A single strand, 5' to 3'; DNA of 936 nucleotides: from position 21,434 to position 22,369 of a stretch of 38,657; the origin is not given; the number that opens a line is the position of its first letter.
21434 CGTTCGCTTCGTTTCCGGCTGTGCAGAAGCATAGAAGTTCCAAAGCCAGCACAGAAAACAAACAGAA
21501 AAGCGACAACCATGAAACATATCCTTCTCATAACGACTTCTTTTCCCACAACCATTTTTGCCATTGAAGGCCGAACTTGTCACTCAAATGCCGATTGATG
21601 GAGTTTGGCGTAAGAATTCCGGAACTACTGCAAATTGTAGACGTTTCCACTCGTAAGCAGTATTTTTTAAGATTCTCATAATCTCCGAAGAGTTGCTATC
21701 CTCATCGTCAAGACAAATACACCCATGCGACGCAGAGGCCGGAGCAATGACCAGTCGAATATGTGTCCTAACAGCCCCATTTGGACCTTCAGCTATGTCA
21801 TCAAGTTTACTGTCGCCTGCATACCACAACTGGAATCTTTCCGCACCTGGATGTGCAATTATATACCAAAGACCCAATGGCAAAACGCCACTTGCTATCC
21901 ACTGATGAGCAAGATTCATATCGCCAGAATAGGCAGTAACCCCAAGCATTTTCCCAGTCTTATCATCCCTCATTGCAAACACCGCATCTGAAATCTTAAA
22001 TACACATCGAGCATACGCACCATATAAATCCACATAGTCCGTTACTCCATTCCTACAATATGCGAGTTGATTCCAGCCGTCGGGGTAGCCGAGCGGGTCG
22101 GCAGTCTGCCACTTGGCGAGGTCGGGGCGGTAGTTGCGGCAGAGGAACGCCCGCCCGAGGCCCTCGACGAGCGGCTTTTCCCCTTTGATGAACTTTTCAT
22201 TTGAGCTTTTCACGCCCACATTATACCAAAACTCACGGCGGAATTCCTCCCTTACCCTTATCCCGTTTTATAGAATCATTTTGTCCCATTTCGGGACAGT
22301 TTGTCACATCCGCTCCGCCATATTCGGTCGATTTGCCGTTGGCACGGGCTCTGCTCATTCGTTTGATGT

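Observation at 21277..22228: Stand-alone orphan Rhs C-terminal tip with a Tlde1/DUF2778-like peptidoglycan-targeting toxin domain and a cognate small immunity gene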

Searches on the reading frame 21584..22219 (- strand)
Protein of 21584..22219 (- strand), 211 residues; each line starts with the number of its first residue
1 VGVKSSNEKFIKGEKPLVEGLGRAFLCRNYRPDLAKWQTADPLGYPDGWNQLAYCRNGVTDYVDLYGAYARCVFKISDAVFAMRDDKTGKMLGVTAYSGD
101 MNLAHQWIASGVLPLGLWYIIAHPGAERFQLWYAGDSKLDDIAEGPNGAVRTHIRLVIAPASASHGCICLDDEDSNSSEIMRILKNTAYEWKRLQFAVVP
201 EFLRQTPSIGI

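Call 3: search_protein_families(library=pfam, proteins=[window:21584-22219:-], max_evalue=1)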
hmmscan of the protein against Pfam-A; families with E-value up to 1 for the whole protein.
window:21584-22219:- (211 aa): 0 families

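Call 4: search_protein_families(library=ncbifam, proteins=[window:21584-22219:-], max_evalue=1)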
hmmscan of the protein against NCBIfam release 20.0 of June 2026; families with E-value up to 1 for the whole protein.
window:21584-22219:- (211 aa): 1 family
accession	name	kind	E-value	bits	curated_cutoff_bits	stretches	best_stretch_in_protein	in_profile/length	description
TIGR03696.1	Rhs_assc_core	domain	3.6e-07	30.6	32.5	1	27-67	35-75/76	RHS repeat-associated core domain-containing protein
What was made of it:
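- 22019..22189 (-): Rhs core-end remnant (aa ~11-67), ending in DPLGY-x18-DLYG. TIGR03696 positions 35-75 of 76, E 3.6e-7 (call 4).
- Checked: At 30.6 bits it falls just under the 32.5-bit cut-off because only half the domain is present (call 4).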

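Call 6: find_homologous_proteins(query=window:21584-22219:-, max_evalue=0.001)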
Query window:21584-22219:- (211 aa): 403 proteins with E <= 0.001 among 534 candidates; the best 120 are listed.
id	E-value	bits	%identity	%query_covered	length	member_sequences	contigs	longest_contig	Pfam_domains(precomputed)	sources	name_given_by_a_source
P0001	6.6e-58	214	53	91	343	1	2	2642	-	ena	-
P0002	7.1e-51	191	52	91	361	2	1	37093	-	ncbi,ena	-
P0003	8.3e-49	184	50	90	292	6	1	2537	-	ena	-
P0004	3.9e-48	182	54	80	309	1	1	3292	-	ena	-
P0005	1.3e-41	161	48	81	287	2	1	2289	PF10908.14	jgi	jgi:RHS repeat-associated protein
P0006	4.9e-41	159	52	73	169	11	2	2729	-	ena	-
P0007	3.9e-40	156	44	92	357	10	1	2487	PF10908.14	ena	-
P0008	1.1e-39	154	46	89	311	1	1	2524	PF10908.14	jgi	jgi:RHS repeat-associated protein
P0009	9.1e-38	148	46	79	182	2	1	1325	-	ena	-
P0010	9.2e-37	145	43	88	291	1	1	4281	PF10908.14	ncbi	-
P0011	6.5e-36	142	41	90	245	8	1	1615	PF10908.14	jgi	jgi:RHS repeat-associated protein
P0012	7.7e-36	142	44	81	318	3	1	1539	PF10908.14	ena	-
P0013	1.3e-31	128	41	89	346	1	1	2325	PF05593.20,PF25023.2,PF10908.14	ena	-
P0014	3.0e-31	127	41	79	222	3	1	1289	PF10908.14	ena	-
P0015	2.1e-22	98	63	36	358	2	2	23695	-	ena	-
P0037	5.7e-21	93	76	30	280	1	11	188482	-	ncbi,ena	-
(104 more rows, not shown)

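Call 9: find_encoding_contigs(protein=window:21584-22219:-, flank=10000, max_places=6)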
Protein window:21584-22219:- (211 aa): no gene with exactly this product is on record in the collection.
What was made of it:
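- Tried and rejected: Exact-protein look-up of the window toxin found no record (call 9).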

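Call 10: find_encoding_contigs(protein=P0002, flank=10000, max_places=4)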
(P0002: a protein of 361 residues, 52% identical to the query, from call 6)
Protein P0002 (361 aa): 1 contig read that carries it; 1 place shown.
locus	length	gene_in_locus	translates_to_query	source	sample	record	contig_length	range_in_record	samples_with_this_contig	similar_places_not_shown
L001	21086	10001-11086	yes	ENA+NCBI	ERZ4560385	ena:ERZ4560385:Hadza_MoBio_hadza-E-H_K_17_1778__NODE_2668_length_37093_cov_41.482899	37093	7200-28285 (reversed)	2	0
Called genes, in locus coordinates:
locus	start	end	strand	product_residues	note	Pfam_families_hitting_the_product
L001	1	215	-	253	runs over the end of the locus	PF00106:adh_short, PF01370:Epimerase (weak), PF08659:KR (weak), PF13561:adh_short_C2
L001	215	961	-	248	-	PF03737:RraA-like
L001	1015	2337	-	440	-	PF02746:MR_MLE_N, PF13378:MR_MLE_C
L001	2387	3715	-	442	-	PF00128:Alpha-amylase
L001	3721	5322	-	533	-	PF00331:Glyco_hydro_10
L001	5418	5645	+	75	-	-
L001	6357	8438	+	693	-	PF25023:TEN_YD-shell (weak), PF05593:RHS_repeat, PF25023:TEN_YD-shell, PF05593:RHS_repeat (weak)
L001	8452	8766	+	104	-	-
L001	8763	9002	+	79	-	-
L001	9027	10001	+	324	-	-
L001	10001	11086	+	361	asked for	-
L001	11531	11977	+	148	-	-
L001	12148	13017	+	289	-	-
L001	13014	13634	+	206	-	-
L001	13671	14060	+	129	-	-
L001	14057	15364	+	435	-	PF05593:RHS_repeat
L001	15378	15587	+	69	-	-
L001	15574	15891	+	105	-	-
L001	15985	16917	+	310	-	-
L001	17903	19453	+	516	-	PF07497:Rho_RNA_bind, PF00006:ATP-synt_ab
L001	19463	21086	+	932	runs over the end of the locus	PF00005:ABC_tran (faint), PF02463:SMC_N (faint), PF03193:RsgA_GTPase (faint), PF13191:AAA_16 (faint), PF13304:AAA_21 (faint), PF13476:AAA_23 (faint), PF17760:UvrA_inter, PF17755:UvrA_DNA-bind, +2 more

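Call 15: find_encoding_contigs(protein=P0001, flank=5000, max_places=3)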
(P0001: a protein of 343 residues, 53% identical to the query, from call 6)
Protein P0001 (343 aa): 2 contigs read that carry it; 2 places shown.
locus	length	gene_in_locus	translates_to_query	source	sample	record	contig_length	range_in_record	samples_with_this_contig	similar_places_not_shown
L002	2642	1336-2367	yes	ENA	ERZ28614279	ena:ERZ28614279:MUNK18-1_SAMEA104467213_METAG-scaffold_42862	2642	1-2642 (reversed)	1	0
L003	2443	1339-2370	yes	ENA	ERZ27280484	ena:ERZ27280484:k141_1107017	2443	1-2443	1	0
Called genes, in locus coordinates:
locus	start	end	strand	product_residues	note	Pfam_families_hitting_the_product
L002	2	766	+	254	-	?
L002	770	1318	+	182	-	-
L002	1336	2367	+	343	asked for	-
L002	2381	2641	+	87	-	?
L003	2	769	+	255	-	?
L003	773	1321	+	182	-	-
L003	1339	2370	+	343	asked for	-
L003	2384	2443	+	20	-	?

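Call 16: find_encoding_contigs(protein=P0003, flank=5000, max_places=3)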
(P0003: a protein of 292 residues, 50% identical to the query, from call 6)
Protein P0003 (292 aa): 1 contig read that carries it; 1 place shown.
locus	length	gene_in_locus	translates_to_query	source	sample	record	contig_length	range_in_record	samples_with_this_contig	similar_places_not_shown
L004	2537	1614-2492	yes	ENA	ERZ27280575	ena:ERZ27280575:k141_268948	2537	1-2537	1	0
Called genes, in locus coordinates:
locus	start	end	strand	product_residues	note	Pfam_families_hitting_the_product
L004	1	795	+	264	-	?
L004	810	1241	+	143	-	-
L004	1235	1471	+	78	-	-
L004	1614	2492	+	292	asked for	-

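Call 21: search_solved_structures(query=A1, max_evalue=10, show_alignments=2)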
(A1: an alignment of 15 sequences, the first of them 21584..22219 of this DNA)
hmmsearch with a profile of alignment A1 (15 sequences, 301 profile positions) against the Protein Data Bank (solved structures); distinct sequences matched with E-value up to 10: 4.
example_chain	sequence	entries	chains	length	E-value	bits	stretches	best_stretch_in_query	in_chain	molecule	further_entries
7q97_A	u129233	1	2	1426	5.9e-05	25.6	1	28-167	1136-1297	Rhs family protein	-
9pt5_A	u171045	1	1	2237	0.2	13.9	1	116-169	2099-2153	Teneurin-like protein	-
7xll_A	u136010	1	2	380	2.2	10.6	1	121-143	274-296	Alanine racemase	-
4igl_B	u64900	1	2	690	2.5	10.4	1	117-156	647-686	YenC2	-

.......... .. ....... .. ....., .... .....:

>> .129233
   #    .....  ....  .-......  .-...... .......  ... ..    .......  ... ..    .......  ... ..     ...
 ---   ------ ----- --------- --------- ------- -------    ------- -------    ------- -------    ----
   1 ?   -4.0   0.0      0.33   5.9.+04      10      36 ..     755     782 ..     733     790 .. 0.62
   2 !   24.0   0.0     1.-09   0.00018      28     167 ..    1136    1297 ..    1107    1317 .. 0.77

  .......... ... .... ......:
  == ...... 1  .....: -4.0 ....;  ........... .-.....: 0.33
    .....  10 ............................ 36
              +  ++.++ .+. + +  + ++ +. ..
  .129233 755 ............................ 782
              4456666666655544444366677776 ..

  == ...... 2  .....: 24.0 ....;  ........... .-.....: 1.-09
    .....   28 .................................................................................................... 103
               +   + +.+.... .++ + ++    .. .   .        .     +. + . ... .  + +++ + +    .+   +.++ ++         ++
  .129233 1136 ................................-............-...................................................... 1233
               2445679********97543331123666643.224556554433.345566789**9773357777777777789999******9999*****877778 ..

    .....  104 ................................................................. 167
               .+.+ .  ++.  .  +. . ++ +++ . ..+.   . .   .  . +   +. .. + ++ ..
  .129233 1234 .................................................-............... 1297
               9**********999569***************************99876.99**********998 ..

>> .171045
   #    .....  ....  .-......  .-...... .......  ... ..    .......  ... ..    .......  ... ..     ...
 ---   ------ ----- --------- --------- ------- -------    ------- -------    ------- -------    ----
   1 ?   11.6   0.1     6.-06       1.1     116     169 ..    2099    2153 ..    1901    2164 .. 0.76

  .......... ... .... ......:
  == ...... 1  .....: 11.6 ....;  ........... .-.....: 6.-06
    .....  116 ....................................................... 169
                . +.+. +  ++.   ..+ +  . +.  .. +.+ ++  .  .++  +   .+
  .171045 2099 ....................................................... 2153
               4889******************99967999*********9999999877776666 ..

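Call 31: predict_structure(alignment_id=A1)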
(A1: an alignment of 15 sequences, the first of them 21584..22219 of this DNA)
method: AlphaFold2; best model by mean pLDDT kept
length: 211 residues; sequences in the alignment: 15
mean_pLDDT: 69.0   pTM: 0.61
mean pLDDT of the five models: 69.0, 65.1, 64.3, 64.0, 62.9
residues with pLDDT >= 90: 46; 70-90: 75; 50-70: 23; < 50: 67
segments of 3 or more residues with pLDDT < 50: 1-30, 32-68
pLDDT, mean of each block of 10 residues (from residue 1): 33 39 42 44 36 38 45 88 85 94 88 89 83 84 87 92 88 94 80 61 64 62
secondary structure, 60 per line:
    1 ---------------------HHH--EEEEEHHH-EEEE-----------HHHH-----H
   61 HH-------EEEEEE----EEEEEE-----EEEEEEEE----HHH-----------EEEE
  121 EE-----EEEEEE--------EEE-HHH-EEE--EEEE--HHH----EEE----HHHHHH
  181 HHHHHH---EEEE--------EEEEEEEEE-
elements in order: E27-31 E36-39 H51-54 E70-75 E80-85 E91-98 E117-122 E128-133 E142-144 E150-152 E155-158 E168-170 H175-186 E190-193 E202-210

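Call 36: fold_search(model_id=the predicted structure, library=pdb)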
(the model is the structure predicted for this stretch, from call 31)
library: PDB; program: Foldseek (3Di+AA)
matches with E <= 10: 453; with E <= 0.001: 0
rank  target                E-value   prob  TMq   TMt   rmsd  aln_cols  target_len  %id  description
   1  6xj7_A                1.0e-02  1.00  0.39  0.29   5.4       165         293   13  Crystal structure of the helical cell shape determining protein Pgp2 (K307A mutant) from Campylobacter jejuni (released 2021-03-17)
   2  7o21_A                1.1e-02  0.99  0.37  0.29   5.5       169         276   12  Structure of Bdellovibrio bacteriovorus Bd1075 (released 2021-04-21)
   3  6xj7_B                1.9e-02  0.99  0.40  0.30   5.1       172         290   13  Crystal structure of the helical cell shape determining protein Pgp2 (K307A mutant) from Campylobacter jejuni (released 2021-03-17)
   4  8da2                  2.1e-02  0.97  0.33  0.23   9.4       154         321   13  Acinetobacter baumannii L,D-transpeptidase (released 2022-09-14)
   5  7o21_B                2.2e-02  0.97  0.34  0.28   5.8       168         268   11  Structure of Bdellovibrio bacteriovorus Bd1075 (released 2021-04-21)
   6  6xj6                  4.8e-02  0.98  0.39  0.30   4.5       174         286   13  Crystal structure of the helical cell shape determining protein Pgp2 from Campylobacter jejuni (released 2021-03-17)
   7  8ikr_A                4.8e-02  0.98  0.39  0.41   8.3       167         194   12  Crystal structure of DpaA (released 2023-10-11)
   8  8ikr_B                7.2e-02  0.82  0.30  0.35   7.6       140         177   12  Crystal structure of DpaA (released 2023-10-11)
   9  8ffv_B                9.6e-02  0.06  0.13  0.06  17.8       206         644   13  Cryo-EM structure of the GR-Hsp90-FKBP52 complex (released 2023-11-01)
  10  2cg9_A                1.4e-01  0.06  0.13  0.06  19.8       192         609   14  Crystal structure of an Hsp90-Sba1 closed chaperone complex (released 2006-04-12)
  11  8h77_A                1.7e-01  0.05  0.13  0.06  20.4       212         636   10  Hsp90-AhR-p23-XAP2 complex (released 2023-01-04)
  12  2cg9_B                2.2e-01  0.06  0.14  0.07  20.2       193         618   13  Crystal structure of an Hsp90-Sba1 closed chaperone complex (released 2006-04-12)
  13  7zub_A                2.2e-01  0.05  0.14  0.07  16.8       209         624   11  Cryo-EM structure of the indirubin-bound Hsp90-XAP2-AHR complex (released 2022-11-23)
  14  7krj_A                2.2e-01  0.05  0.14  0.07  19.4       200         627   13  The GR-Maturation Complex: Glucocorticoid Receptor in complex with Hsp90 and co-chaperone p23 (released 2022-01-12)
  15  2ioq_A                3.1e-01  0.03  0.12  0.06  15.5       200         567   12  Crystal Structure of full-length HTPG, the Escherichia coli HSP90 (released 2006-11-21)
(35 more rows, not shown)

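Call 43: find_encoding_contigs(protein=P0007, flank=5000, max_places=3)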
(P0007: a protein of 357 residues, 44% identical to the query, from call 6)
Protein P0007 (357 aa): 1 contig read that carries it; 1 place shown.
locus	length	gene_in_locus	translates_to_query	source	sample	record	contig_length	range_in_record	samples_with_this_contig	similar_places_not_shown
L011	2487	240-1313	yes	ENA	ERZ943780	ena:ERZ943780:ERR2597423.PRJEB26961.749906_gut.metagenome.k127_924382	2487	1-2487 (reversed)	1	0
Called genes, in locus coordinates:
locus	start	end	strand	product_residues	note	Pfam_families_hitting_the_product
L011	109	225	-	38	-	-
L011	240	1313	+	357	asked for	PF10908:Tlde1_dom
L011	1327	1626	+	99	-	-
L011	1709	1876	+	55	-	-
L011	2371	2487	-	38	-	?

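Call 44: find_encoding_contigs(protein=P0010, flank=5000, max_places=3)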
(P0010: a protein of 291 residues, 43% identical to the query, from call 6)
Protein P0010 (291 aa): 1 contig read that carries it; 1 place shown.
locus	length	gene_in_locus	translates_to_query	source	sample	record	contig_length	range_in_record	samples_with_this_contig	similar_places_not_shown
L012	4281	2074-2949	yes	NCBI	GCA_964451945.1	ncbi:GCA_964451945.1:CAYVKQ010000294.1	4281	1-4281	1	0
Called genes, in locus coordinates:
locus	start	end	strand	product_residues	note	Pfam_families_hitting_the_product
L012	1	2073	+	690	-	?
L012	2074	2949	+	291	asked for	PF10908:Tlde1_dom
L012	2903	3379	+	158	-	-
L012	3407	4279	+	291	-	?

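Call 57: search_protein_families(library=pfam, proteins=[L001:7842-8435:+, L001:8452-8763:+, L001:11088-11531:+, L001:11531-11974:+, L001:6306-6600:+, L012:2903-3376:+, L011:1327-1623:+], max_evalue=0.1)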
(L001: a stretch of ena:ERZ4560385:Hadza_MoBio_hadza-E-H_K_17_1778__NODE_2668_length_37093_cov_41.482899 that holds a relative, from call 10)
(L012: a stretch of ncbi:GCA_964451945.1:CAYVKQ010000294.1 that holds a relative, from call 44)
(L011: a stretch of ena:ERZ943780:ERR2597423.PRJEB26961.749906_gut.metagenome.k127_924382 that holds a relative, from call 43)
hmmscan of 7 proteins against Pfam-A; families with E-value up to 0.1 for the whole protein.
L001:7842-8435:+ (198 aa): 0 families

L001:8452-8763:+ (104 aa): 0 families

L001:11088-11531:+ (148 aa): 1 family
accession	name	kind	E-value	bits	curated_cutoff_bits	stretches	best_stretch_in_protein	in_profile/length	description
PF03930.20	Flp_N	-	0.09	13.2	25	0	76-142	11-77/82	Recombinase Flp protein N-terminus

L001:11531-11974:+ (148 aa): 0 families

L001:6306-6600:+ (98 aa): 1 family
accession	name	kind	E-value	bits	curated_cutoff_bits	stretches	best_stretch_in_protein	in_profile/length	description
PF05593.20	RHS_repeat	-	9.8e-05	23.1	22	2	76-98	1-23/38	RHS Repeat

L012:2903-3376:+ (158 aa): 0 families

L011:1327-1623:+ (99 aa): 0 families
